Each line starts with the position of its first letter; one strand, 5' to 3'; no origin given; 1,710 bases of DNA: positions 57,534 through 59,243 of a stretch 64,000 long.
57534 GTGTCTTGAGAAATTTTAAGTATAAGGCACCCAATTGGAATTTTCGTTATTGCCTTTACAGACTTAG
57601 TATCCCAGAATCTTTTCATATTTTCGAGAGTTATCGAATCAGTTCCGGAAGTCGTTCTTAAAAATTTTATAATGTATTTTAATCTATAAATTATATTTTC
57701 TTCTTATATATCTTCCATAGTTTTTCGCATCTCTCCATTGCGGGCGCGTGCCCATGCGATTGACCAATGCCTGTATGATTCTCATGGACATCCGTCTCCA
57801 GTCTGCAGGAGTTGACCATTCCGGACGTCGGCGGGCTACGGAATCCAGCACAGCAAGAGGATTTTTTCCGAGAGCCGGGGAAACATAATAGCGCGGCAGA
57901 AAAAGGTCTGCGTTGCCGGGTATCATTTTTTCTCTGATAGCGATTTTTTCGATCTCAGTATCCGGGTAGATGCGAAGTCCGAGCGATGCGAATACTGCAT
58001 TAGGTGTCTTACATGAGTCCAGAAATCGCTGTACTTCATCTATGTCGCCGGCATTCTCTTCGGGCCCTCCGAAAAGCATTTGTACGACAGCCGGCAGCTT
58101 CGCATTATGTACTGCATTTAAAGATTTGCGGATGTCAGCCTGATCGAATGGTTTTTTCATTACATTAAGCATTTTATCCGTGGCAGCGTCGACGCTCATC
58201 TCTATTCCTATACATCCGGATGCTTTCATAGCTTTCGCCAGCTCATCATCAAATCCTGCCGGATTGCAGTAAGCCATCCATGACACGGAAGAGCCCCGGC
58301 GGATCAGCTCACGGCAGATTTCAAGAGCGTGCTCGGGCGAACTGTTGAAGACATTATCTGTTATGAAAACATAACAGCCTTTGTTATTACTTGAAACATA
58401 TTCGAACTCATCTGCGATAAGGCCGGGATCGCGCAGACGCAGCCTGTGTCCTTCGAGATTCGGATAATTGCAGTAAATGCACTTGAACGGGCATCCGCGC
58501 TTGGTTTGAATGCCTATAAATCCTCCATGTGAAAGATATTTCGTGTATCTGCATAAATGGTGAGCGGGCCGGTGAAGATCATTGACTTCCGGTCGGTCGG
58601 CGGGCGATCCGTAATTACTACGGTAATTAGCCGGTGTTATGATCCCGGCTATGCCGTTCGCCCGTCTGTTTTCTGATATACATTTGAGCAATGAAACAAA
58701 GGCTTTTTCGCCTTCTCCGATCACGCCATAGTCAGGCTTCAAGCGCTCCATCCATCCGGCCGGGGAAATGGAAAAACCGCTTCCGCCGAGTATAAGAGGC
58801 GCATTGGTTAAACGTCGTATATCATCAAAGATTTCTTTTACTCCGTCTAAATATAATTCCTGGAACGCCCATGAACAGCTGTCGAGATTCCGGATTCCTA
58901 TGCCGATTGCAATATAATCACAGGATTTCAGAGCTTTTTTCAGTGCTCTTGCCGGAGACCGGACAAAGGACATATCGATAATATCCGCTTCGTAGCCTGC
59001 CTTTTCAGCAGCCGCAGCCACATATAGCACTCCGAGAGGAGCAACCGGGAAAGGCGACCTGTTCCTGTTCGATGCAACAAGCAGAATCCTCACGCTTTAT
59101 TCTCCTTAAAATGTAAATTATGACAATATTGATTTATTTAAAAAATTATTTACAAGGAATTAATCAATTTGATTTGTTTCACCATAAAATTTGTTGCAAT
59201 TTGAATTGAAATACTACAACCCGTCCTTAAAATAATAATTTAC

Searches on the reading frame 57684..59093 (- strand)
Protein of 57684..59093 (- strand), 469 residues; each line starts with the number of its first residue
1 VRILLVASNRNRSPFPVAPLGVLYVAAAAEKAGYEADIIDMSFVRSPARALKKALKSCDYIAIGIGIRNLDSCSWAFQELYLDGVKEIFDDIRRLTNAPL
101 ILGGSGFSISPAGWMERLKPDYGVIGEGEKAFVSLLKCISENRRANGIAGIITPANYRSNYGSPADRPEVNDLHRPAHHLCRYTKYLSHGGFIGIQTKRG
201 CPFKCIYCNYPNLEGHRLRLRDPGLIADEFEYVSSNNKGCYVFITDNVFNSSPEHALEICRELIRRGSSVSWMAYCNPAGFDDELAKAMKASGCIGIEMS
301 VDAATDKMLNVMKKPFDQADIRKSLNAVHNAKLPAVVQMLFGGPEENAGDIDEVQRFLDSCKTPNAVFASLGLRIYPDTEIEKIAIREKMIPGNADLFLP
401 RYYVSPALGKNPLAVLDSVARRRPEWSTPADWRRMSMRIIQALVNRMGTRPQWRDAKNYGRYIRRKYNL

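Call 6: search_protein_families(library=pfam, proteins=[window:57684-59093:-])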
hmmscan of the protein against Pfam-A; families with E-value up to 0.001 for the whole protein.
window:57684-59093:- (469 aa): 2 families
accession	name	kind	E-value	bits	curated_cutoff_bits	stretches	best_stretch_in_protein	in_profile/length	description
PF04055.27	Radical_SAM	-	1.9e-18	67.6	29.5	1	197-358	3-166/166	Radical SAM superfamily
PF02310.24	B12-binding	-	1.2e-11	45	32.1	1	14-135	9-120/121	B12 binding domain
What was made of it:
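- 57684..59093 (-): Right native flank: B12-binding radical SAM gene. PF02310 and PF04055 (call 6).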

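Call 16: search_protein_families(library=ncbifam, proteins=[window:57684-59093:-], max_evalue=0.01)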
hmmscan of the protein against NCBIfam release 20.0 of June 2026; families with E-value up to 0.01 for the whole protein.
window:57684-59093:- (469 aa): 24 families
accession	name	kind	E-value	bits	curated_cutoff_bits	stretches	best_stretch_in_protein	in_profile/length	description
TIGR04072.2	rSAM_ladder_B12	equivalog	1.1e-98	330.8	360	1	2-440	1-428/443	lipid biosynthesis B12-binding/radical SAM protein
TIGR04385.1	B12_rSAM_cofa1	equivalog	4.2e-57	194.3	450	1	17-404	18-413/438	B12 lower ligand biosynthesis radical SAM protein BzaD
TIGR04428.1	B12_rSAM_trp_MT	equivalog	7.1e-51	173.2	500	2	185-383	209-419/558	tryptophan 2-C-methyltransferase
TIGR04479.1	bcpD_PhpK_rSAM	subfamily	2.3e-30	105.5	600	1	118-362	169-410/504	PhpK family radical SAM P-methyltransferase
NF033070.1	rSAM_AprD4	equivalog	5.3e-24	84.9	500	1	145-398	145-403/456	AprD4 family radical SAM diol-dehydratase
NF050148.1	rSAM_ApyD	equivalog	5.9e-21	74.5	750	1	19-364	24-370/645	RiPP biosynthesis radical SAM protein ApyD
TIGR04013.1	B12_SAM_MJ_1487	hypoth_equivalog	5.7e-19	68.2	251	1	85-250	56-209/382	TIGR04013 family B12-binding domain/radical SAM domain-containing protein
TIGR02026.1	BchE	equivalog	2.1e-18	66.5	481.35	1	17-358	20-362/497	magnesium-protoporphyrin IX monomethyl ester anaerobic oxidative cyclase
TIGR03471.1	HpnJ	equivalog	3.6e-18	65.7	577.6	1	168-394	173-396/472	hopanoid biosynthesis associated radical SAM protein HpnJ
TIGR04367.1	HpnR_B12_rSAM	equivalog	1.3e-16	60.3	650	1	18-269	21-259/490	hopanoid C-3 methylase HpnR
TIGR04295.1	B12_rSAM_oligo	hypoth_equivalog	1.6e-14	53.4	400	1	16-362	22-360/422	TIGR04295 family B12-binding domain-containing radical SAM protein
NF045585.1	rSAM_slr0320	equivalog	2.1e-14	53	775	1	177-333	219-379/511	photosystem II high light acclimation radical SAM protein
TIGR04014.1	B12_SAM_MJ_0865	equivalog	5e-13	48.6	360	1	84-387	56-360/434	methyl-coenzyme M reductase glutamine C-methyltransferase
NF040546.1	rSAM_CUAEP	equivalog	1.1e-10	40.8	500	1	19-344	13-324/468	CUAEP/CCAEP-tail radical SAM (seleno)protein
NF038361.1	rSAM_Sden_1168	equivalog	7.8e-09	34.6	575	1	121-360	200-450/560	Sden_1168 family B12-binding radical SAM P-methyltransferase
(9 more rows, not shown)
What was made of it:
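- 57684..59093 (-): TIGR04072, 330.8 bits against a cut-off of 360 (call 16).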

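Call 32: find_homologous_proteins(query=window:57684-59093:-, max_evalue=1e-100)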
Query window:57684-59093:- (469 aa): 363 proteins with E <= 1e-100 among 8000 candidates; the best 120 are listed.
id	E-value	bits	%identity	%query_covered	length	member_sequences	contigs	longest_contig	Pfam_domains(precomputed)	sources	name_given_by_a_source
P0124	0.0e+0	1090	100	100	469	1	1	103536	PF04055.28,PF02310.25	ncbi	-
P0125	4.7e-237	805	74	99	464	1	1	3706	PF04055.28,PF02310.25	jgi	jgi:radical SAM superfamily enzyme YgiQ (UPF0313 family)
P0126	8.5e-234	795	73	99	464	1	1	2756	PF04055.28,PF02310.25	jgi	-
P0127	8.7e-216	735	68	99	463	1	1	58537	PF04055.28,PF02310.25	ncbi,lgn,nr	ncbi:MAG: radical SAM protein [Spirochaetes bacterium]|nr:radical SAM protein [Spirochaetota bacteri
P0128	2.0e-180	619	60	94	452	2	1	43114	PF04055.28,PF02310.25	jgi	jgi:hypothetical protein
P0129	7.6e-165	567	56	99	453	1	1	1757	PF04055.28,PF02310.25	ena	-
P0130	2.6e-164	566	54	99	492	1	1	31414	PF04055.28,PF02310.25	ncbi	-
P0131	1.4e-163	563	52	99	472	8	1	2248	PF04055.28,PF02310.25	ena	-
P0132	1.5e-161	556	53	99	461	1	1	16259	PF04055.28,PF02310.25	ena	-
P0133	1.9e-160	553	53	99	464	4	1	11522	PF04055.28,PF02310.25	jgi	-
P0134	9.2e-160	551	51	99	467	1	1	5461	PF04055.28,PF02310.25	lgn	-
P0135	1.3e-158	547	51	99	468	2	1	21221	PF04055.28,PF02310.25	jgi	-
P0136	6.0e-158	545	51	99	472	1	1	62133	PF04055.28,PF02310.25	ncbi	-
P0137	7.5e-158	544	49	99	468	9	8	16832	PF04055.28,PF02310.25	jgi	-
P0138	1.8e-157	543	51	99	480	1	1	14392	PF04909.21,PF04055.28,PF02310.25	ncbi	ncbi:MAG: B12-binding domain-containing radical SAM protein [Phycisphaerae bacterium]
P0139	7.5e-157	541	52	99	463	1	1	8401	PF04055.28,PF02310.25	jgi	jgi:radical SAM superfamily enzyme YgiQ (UPF0313 family)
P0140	4.4e-156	538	52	99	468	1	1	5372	PF04055.28,PF02310.25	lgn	-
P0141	1.2e-155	537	51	99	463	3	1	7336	PF04055.28,PF02310.25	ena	-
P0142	2.2e-155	536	52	99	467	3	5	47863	PF04055.28,PF02310.25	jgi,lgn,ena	-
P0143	5.3e-155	535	51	99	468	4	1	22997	PF04055.28,PF02310.25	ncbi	ncbi:MAG: B12-binding domain-containing radical SAM protein [Candidatus Sumerlaeia bacterium]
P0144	1.1e-154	534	50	100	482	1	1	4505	PF04055.28,PF02310.25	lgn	-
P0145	2.5e-154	533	50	99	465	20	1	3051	PF04055.28,PF02310.25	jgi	-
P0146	4.2e-154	532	52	99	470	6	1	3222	PF04055.28,PF02310.25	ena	-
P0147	4.7e-154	532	51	99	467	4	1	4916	PF04055.28,PF02310.25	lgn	-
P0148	4.8e-154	532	49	99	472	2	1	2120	PF04055.28,PF02310.25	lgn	-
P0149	7.6e-153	528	52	99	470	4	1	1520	PF04055.28,PF02310.25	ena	-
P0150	8.9e-153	527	52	99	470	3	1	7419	PF04055.28,PF02310.25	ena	-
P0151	1.5e-152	527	52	99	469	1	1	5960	PF04055.28,PF02310.25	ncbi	-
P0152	2.6e-152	526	51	99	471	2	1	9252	PF04055.28,PF02310.25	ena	-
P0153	4.2e-152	525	52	99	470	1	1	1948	PF04055.28,PF02310.25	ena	-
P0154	5.2e-152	525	52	99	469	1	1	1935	PF04055.28,PF02310.25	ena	-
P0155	9.7e-152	524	51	99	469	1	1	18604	PF04055.28,PF02310.25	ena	-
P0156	1.4e-151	524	51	99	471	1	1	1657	PF04055.28,PF02310.25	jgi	jgi:radical SAM superfamily enzyme YgiQ (UPF0313 family)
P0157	1.7e-151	523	50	99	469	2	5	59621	PF04055.28,PF02310.25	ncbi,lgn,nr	ncbi:MAG TPA: radical SAM protein [Verrucomicrobiae bacterium]|nr:radical SAM protein [Verrucomicrob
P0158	2.3e-151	523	50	99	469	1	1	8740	PF04055.28,PF02310.25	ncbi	-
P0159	2.7e-151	523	51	99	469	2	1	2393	PF04055.28,PF02310.25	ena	-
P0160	3.0e-151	522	47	99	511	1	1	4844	PF04055.28,PF02310.25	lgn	-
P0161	5.8e-151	522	51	99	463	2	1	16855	PF04055.28,PF02310.25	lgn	-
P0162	1.8e-150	520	50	99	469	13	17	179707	PF04055.28,PF02310.25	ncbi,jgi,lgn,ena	ncbi:MAG: radical SAM protein [Verrucomicrobiota bacterium]|jgi:radical SAM superfamily enzyme YgiQ 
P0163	2.0e-150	520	51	99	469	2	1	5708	PF04055.28,PF02310.25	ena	-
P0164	2.3e-150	520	49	99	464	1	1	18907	PF04055.28,PF02310.25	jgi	jgi:radical SAM superfamily enzyme YgiQ (UPF0313 family)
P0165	2.8e-150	519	51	99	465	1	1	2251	PF04055.28,PF02310.25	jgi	-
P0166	3.4e-150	519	50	99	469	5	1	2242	PF04055.28,PF02310.25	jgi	-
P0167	3.4e-150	519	50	99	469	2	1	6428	PF04055.28,PF02310.25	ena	-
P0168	3.7e-150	519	50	99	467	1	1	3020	PF04055.28,PF02310.25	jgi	jgi:radical SAM superfamily enzyme YgiQ (UPF0313 family)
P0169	3.8e-150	519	50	99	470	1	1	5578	PF04055.28,PF02310.25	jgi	jgi:radical SAM superfamily enzyme YgiQ (UPF0313 family)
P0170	3.9e-150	519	49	99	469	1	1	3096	PF04055.28,PF02310.25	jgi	jgi:radical SAM superfamily enzyme YgiQ (UPF0313 family)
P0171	6.6e-150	518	50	99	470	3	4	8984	PF04055.28,PF02310.25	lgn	-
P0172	6.6e-150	518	50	99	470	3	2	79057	PF04055.28,PF02310.25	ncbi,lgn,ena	ncbi:MAG: radical SAM protein [Verrucomicrobiia bacterium]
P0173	7.1e-150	518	50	99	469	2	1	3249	PF04055.28,PF02310.25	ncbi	-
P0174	8.4e-150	518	52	99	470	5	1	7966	PF04055.28,PF02310.25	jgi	jgi:radical SAM superfamily enzyme YgiQ (UPF0313 family)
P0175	8.7e-150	518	50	99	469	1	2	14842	PF04055.28,PF02310.25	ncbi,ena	-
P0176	1.0e-149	517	50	99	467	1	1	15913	PF04055.28,PF02310.25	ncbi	ncbi:MAG TPA: radical SAM protein [Verrucomicrobiae bacterium]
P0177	1.5e-149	517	50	99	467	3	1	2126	PF04055.28,PF02310.25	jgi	-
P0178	1.8e-149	517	49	99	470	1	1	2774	PF04055.28,PF02310.25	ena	-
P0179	1.9e-149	517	48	99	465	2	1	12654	PF04055.28,PF02310.25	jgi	jgi:radical SAM superfamily enzyme YgiQ (UPF0313 family)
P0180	2.3e-149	516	50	99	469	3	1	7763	PF04055.28,PF02310.25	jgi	jgi:radical SAM superfamily enzyme YgiQ (UPF0313 family)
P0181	2.6e-149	516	49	99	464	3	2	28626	PF04055.28,PF02310.25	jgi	jgi:radical SAM superfamily enzyme YgiQ (UPF0313 family)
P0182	3.4e-149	516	50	99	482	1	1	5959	PF04055.28,PF02310.25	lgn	-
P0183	4.2e-149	515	50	99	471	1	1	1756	PF04055.28,PF02310.25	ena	-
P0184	4.6e-149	515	49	99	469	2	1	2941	PF04055.28,PF02310.25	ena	-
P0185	5.2e-149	515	49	99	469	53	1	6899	PF04055.28,PF02310.25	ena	-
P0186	7.3e-149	515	49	99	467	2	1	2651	PF04055.28,PF02310.25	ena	-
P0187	8.2e-149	514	50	99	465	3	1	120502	PF04055.28,PF02310.25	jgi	jgi:radical SAM superfamily enzyme YgiQ (UPF0313 family)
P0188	9.8e-149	514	51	99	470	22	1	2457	PF04055.28,PF02310.25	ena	-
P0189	1.4e-148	514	50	99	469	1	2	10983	PF04055.28,PF02310.25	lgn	-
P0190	1.4e-148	514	49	99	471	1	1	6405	PF04055.28,PF02310.25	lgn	-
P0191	1.7e-148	513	50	99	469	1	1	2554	PF04055.28,PF02310.25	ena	-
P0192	2.0e-148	513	49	99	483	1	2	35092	PF04055.28,PF02310.25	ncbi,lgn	-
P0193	2.0e-148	513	49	99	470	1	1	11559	PF04055.28,PF02310.25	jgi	jgi:radical SAM superfamily enzyme YgiQ (UPF0313 family)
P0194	2.1e-148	513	49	99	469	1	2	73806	PF04055.28,PF02310.25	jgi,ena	jgi:radical SAM superfamily enzyme YgiQ (UPF0313 family)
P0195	2.2e-148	513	50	99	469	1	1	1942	PF04055.28,PF02310.25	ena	-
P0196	3.5e-148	512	50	99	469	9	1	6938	PF04055.28,PF02310.25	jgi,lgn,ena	jgi:radical SAM superfamily enzyme YgiQ (UPF0313 family)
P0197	4.2e-148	512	49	99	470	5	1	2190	PF04055.28,PF02310.25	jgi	jgi:radical SAM superfamily enzyme YgiQ (UPF0313 family)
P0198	4.4e-148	512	50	99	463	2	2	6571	PF04055.28,PF02310.25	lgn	-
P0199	5.7e-148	512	49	99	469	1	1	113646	PF04055.28,PF02310.25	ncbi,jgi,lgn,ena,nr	ncbi:MAG TPA: radical SAM protein [Candidatus Sulfopaludibacter sp.]|nr:radical SAM protein [Candida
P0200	5.9e-148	512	49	99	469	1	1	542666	PF04055.28,PF02310.25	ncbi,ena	-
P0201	6.7e-148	511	50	99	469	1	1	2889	PF04055.28,PF02310.25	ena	-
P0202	7.2e-148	511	50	99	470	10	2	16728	PF04055.28,PF02310.25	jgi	jgi:radical SAM superfamily enzyme YgiQ (UPF0313 family)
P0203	7.5e-148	511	49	99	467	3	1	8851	PF04055.28,PF02310.25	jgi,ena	-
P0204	8.9e-148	511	50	99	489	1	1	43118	PF04055.28,PF02310.25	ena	-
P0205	1.3e-147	510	49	99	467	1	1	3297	PF04055.28,PF02310.25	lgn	-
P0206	1.5e-147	510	49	99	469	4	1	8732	PF04055.28,PF02310.25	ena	-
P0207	1.8e-147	510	50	99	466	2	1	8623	PF04055.28,PF02310.25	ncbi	-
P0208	2.5e-147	510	49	99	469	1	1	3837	PF04055.28,PF02310.25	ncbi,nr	ncbi:MAG TPA: radical SAM protein [Verrucomicrobiae bacterium]|nr:radical SAM protein [Verrucomicrob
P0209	3.7e-147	509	50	99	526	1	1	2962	PF04055.28,PF02310.25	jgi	jgi:radical SAM superfamily enzyme YgiQ (UPF0313 family)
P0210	4.3e-147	509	50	99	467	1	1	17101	PF04055.28,PF02310.25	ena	-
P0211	5.2e-147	508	50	99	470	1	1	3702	PF04055.28,PF02310.25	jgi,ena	-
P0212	6.1e-147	508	50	99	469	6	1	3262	PF04055.28,PF02310.25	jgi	-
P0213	6.4e-147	508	49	99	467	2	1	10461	PF04055.28,PF02310.25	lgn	-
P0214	7.0e-147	508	49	99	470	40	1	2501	PF04055.28,PF02310.25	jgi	jgi:radical SAM superfamily enzyme YgiQ (UPF0313 family)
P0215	7.4e-147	508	49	99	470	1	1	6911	PF04055.28,PF02310.25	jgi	jgi:radical SAM superfamily enzyme YgiQ (UPF0313 family)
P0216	7.5e-147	508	49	99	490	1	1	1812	PF04055.28,PF02310.25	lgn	-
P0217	9.6e-147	508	49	99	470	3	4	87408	PF04055.28,PF02310.25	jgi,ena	jgi:radical SAM superfamily enzyme YgiQ (UPF0313 family)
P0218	9.9e-147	508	50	99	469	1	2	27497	PF04055.28,PF02310.25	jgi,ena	jgi:radical SAM superfamily enzyme YgiQ (UPF0313 family)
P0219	1.3e-146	507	50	99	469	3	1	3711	PF04055.28,PF02310.25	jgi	jgi:radical SAM superfamily enzyme YgiQ (UPF0313 family)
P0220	1.3e-146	507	49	99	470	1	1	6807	PF04055.28,PF02310.25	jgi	jgi:radical SAM superfamily enzyme YgiQ (UPF0313 family)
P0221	1.4e-146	507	50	99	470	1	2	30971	PF04055.28,PF02310.25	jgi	jgi:radical SAM superfamily enzyme YgiQ (UPF0313 family)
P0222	1.5e-146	507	48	99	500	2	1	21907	PF04055.28,PF02310.25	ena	-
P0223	1.5e-146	507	49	99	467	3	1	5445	PF04055.28,PF02310.25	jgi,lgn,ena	-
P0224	1.5e-146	507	49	99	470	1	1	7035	PF04055.28,PF02310.25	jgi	jgi:radical SAM superfamily enzyme YgiQ (UPF0313 family)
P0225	2.0e-146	507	49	99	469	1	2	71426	PF04055.28,PF02310.25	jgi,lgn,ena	jgi:radical SAM superfamily enzyme YgiQ (UPF0313 family)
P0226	2.1e-146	506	49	99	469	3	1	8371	PF04055.28,PF02310.25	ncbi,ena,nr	ncbi:MAG TPA: radical SAM protein [Verrucomicrobiae bacterium]|nr:radical SAM protein [Verrucomicrob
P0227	2.4e-146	506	49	99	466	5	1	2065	PF04055.28,PF02310.25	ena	-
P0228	2.5e-146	506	50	99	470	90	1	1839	PF04055.28,PF02310.25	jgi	-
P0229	2.8e-146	506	52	91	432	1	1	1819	PF04055.28,PF02310.25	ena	-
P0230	2.9e-146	506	49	99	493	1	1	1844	PF04055.28,PF02310.25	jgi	jgi:radical SAM superfamily enzyme YgiQ (UPF0313 family)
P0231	3.1e-146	506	49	99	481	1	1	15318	PF04055.28,PF02310.25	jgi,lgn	jgi:hypothetical protein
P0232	3.3e-146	506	49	98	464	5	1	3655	PF04055.28,PF02310.25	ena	-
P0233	3.3e-146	506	49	99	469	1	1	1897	PF04055.28,PF02310.25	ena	-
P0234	3.8e-146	506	49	99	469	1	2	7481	PF04055.28,PF02310.25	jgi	jgi:radical SAM superfamily enzyme YgiQ (UPF0313 family)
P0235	4.1e-146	506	49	99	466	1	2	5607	PF04055.28,PF02310.25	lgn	-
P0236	5.8e-146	505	49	99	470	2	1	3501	PF04055.28,PF02310.25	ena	-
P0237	6.3e-146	505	50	99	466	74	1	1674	PF04055.28,PF02310.25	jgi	-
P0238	6.4e-146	505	50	99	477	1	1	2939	PF04055.28,PF02310.25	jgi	jgi:radical SAM superfamily enzyme YgiQ (UPF0313 family)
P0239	6.4e-146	505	49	99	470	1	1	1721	PF04055.28,PF02310.25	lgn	-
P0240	7.4e-146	505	49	99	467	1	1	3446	PF04055.28,PF02310.25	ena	-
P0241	7.7e-146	505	49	99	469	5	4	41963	PF04055.28,PF02310.25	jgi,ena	jgi:radical SAM superfamily enzyme YgiQ (UPF0313 family)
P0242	1.0e-145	504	49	99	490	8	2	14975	PF04055.28,PF02310.25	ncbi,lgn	-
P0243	1.1e-145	504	49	99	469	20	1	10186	PF04055.28,PF02310.25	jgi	jgi:radical SAM superfamily enzyme YgiQ (UPF0313 family)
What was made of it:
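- Tried and rejected: The only organism name among the nearest B12-rSAM homologues is a Spirochaetes MAG at 68% identity (call 32).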

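Call 33: find_encoding_contigs(protein=P0127, flank=8000, max_places=2)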
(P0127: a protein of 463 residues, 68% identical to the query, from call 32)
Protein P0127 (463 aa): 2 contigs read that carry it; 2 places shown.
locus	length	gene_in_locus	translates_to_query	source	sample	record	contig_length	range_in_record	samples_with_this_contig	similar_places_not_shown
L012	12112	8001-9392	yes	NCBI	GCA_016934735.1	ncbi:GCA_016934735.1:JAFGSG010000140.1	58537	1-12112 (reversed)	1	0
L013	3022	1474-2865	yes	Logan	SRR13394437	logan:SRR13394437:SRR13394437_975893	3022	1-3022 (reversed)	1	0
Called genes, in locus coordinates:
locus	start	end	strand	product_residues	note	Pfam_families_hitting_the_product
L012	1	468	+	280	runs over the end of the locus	-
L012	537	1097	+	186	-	-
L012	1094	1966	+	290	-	PF09976:TPR_21 (faint), PF13432:TPR_16 (faint), PF13174:TPR_6 (faint), PF13525:YfiO (faint), PF25058:ARM_TT21 (faint)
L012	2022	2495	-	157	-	PF13690:CheX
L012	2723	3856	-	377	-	PF13623:SurA_N_2, PF13624:SurA_N_3, PF09312:SurA_N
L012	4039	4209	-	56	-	PF03966:Trm112p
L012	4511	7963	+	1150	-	PF02811:PHP, PF07733:DNA_pol3_alpha, PF17657:DNA_pol3_finger, PF14579:HHH_6, PF01336:tRNA_anti-codon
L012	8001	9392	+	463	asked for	PF02310:B12-binding, PF04055:Radical_SAM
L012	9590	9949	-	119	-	-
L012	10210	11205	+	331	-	PF07819:PGAP1 (weak)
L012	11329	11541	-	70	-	-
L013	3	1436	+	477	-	?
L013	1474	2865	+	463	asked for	PF02310:B12-binding, PF04055:Radical_SAM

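Call 34: find_encoding_contigs(protein=P0125, flank=5000, max_places=2)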
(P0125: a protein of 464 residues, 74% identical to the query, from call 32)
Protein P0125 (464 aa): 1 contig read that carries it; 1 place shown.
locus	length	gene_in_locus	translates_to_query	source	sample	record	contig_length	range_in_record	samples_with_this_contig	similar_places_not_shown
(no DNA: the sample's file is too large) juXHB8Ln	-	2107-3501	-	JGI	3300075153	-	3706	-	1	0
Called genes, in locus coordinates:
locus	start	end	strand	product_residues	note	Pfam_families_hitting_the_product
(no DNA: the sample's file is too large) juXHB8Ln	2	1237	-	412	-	?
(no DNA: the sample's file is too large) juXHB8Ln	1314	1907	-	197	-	PF12710:HAD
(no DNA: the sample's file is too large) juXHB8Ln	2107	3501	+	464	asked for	PF02310:B12-binding, PF04055:Radical_SAM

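Call 35: find_encoding_contigs(protein=P0128, flank=8000, max_places=2)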
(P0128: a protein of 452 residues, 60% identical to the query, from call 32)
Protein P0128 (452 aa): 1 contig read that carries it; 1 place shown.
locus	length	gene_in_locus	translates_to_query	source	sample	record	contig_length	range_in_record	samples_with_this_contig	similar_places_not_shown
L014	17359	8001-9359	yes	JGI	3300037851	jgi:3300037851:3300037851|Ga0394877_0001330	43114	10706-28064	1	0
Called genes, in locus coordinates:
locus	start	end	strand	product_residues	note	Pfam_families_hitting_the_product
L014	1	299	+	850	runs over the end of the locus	PF11897:DUF3417, PF00343:Phosphorylase, PF28476:GlgP_C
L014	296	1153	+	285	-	-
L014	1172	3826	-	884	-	PF04616:Glyco_hydro_43, PF00657:Lipase_GDSL, PF13472:Lipase_GDSL_2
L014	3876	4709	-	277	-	PF04055:Radical_SAM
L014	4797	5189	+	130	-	-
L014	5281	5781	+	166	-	-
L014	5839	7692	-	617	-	PF13360:PQQ_2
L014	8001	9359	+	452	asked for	PF02310:B12-binding, PF04055:Radical_SAM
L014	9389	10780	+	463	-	PF02310:B12-binding, PF04055:Radical_SAM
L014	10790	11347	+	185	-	PF02659:Mntp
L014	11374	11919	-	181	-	PF19502:DUF6036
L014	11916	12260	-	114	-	-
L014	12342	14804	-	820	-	PF00912:Transgly, PF00905:Transpeptidase, PF06832:BiPBP_C (weak)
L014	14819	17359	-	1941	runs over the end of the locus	PF11974:bMG3 (faint), PF01835:MG2, PF07703:A2M_BRD, PF00207:A2M (weak), PF17973:bMG10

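Call 46: find_encoding_contigs(protein=P0126, flank=5000, max_places=3)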
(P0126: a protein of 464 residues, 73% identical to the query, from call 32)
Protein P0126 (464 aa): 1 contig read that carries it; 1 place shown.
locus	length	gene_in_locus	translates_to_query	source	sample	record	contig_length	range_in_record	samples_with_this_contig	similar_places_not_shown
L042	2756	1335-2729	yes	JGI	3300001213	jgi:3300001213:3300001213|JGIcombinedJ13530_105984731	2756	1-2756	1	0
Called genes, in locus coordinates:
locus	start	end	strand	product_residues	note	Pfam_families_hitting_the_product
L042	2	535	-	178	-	?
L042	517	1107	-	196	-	PF12710:HAD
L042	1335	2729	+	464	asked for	PF02310:B12-binding, PF04055:Radical_SAM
